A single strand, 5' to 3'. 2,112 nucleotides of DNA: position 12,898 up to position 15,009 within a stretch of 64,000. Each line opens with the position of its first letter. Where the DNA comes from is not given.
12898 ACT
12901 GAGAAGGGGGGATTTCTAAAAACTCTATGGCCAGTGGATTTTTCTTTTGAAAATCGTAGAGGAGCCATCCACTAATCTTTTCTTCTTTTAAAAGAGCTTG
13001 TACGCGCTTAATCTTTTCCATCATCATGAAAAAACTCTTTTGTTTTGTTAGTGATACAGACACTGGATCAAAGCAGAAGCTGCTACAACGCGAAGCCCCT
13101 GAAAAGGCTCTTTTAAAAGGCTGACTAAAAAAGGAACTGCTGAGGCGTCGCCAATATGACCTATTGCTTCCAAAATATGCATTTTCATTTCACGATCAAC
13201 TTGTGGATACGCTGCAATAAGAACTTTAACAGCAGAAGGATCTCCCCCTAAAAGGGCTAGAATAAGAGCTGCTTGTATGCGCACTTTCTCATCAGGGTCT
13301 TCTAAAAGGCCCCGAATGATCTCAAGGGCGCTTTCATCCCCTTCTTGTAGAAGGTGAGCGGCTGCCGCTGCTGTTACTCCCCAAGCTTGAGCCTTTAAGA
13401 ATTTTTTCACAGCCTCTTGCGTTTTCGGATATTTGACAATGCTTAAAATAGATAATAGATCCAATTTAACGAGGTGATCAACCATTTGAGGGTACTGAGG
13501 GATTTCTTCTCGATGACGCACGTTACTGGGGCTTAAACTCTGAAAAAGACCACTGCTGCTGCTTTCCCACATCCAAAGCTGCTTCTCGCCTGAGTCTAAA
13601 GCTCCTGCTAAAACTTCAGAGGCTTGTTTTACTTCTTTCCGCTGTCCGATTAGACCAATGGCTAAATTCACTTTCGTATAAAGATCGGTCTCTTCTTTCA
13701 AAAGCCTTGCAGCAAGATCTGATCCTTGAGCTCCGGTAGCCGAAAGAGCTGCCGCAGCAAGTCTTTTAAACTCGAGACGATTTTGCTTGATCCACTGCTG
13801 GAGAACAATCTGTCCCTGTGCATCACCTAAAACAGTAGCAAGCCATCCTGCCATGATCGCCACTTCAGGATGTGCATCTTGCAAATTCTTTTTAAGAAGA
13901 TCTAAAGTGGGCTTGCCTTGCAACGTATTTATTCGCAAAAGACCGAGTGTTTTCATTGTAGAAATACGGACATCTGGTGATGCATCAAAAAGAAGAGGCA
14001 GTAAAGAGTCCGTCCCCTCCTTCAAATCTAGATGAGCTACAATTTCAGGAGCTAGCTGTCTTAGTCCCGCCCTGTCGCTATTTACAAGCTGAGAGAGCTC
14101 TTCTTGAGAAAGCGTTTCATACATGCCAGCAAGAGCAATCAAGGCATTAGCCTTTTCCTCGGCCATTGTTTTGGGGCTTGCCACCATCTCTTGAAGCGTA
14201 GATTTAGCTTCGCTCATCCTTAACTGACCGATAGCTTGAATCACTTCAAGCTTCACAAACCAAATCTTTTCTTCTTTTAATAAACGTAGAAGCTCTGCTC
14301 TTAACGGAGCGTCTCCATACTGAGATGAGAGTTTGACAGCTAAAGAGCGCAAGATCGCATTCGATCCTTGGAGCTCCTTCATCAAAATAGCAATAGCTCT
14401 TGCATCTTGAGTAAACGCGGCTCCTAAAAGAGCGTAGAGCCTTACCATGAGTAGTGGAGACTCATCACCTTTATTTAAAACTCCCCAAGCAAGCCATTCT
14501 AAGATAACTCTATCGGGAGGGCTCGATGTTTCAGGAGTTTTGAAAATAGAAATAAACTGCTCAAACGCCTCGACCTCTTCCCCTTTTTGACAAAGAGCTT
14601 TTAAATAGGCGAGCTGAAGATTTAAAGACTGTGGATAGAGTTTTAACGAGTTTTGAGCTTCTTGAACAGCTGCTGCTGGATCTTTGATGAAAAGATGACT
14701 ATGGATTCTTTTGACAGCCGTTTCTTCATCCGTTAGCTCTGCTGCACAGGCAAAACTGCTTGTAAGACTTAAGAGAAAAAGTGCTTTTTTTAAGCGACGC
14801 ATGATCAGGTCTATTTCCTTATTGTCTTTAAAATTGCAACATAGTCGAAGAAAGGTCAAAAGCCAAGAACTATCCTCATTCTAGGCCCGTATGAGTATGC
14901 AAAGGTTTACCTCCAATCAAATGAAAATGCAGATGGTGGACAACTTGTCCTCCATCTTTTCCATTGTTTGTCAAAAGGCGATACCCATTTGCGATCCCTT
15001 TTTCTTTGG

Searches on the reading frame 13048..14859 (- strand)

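Call 49: search_protein_families(library=ncbifam, proteins=[window:13048-14859:-], max_evalue=0.00001)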
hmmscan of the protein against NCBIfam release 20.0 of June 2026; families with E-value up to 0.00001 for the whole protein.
window:13048-14859:- (603 aa): 3 families
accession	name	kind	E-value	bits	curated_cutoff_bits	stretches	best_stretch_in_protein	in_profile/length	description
NF045915.1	PhycobilmeDegNblB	equivalog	4.3e-14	52.6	300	0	150-229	126-204/214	phycobilisome degradation protein NblB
TIGR02270.1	TIGR02270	subfamily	2.6e-09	36.6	206.8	0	208-411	74-272/410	TIGR02270 family protein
NF010374.0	PRK13800.1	equivalog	6.3e-06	24.7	1196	1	250-562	590-891/898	fumarate reductase/succinate dehydrogenase flavoprotein subunit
